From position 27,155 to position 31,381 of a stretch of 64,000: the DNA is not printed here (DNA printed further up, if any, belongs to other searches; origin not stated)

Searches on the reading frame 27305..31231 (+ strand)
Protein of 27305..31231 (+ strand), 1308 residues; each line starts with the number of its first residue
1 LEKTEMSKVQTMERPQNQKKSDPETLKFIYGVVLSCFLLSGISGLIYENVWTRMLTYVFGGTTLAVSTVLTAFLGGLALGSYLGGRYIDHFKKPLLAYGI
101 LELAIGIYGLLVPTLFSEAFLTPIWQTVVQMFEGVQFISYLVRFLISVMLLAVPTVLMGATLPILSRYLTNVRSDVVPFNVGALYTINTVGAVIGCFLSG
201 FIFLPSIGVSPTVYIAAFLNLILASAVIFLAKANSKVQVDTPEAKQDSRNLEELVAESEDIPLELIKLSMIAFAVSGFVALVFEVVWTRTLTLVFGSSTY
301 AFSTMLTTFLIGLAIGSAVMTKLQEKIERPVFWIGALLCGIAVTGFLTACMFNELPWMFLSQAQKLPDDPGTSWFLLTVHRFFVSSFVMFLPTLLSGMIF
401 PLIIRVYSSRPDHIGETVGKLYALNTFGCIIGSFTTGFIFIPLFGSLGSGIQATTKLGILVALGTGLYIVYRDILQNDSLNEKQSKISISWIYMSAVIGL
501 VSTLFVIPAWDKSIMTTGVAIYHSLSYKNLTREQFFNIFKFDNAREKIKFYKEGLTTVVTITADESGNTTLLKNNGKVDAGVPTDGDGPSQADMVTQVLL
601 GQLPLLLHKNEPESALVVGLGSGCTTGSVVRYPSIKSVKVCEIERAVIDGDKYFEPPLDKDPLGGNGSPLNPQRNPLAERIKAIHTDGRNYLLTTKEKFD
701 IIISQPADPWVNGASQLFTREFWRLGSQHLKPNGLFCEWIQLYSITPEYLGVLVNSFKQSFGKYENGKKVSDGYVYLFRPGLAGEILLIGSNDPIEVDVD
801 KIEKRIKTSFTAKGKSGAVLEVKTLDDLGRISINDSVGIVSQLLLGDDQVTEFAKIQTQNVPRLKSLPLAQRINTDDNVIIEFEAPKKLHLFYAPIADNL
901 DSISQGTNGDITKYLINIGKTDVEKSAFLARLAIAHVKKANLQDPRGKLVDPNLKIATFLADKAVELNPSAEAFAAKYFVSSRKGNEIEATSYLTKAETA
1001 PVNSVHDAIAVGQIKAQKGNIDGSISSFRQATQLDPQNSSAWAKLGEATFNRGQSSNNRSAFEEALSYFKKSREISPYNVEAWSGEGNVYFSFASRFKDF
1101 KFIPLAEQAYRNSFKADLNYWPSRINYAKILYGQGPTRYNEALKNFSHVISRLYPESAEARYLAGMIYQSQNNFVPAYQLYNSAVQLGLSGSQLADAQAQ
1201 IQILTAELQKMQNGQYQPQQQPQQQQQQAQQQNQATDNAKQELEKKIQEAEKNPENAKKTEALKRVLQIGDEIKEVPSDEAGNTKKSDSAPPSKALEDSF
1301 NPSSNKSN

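Call 59: search_protein_families(library=pfam, proteins=[window:27305-31231:+], max_evalue=0.00001)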
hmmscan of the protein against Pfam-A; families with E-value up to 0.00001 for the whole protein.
window:27305-31231:+ (1308 aa): 7 families
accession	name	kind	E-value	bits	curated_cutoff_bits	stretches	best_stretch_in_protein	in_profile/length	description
PF01564.23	Spermine_synth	-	2e-16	60.5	22.9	1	598-758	6-150/186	Spermine/spermidine synthase domain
PF07690.21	MFS_1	-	4.8e-11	42.6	33.4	1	39-432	4-346/347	Major Facilitator Superfamily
PF13414.12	TPR_11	-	6.1e-11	42.3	26.8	1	1012-1051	1-40/42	TPR repeat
PF14559.12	TPR_19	-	5.4e-10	39.9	25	0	1138-1201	6-68/68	Tetratricopeptide repeat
PF00515.34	TPR_1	-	1.1e-09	38.1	27.8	0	1050-1079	5-34/34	Tetratricopeptide repeat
PF07719.23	TPR_2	-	5.4e-08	32.8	27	0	1011-1038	7-34/34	Tetratricopeptide repeat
PF13432.12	TPR_16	-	3.8e-07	30.9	32.7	0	1014-1066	6-58/65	Tetratricopeptide repeat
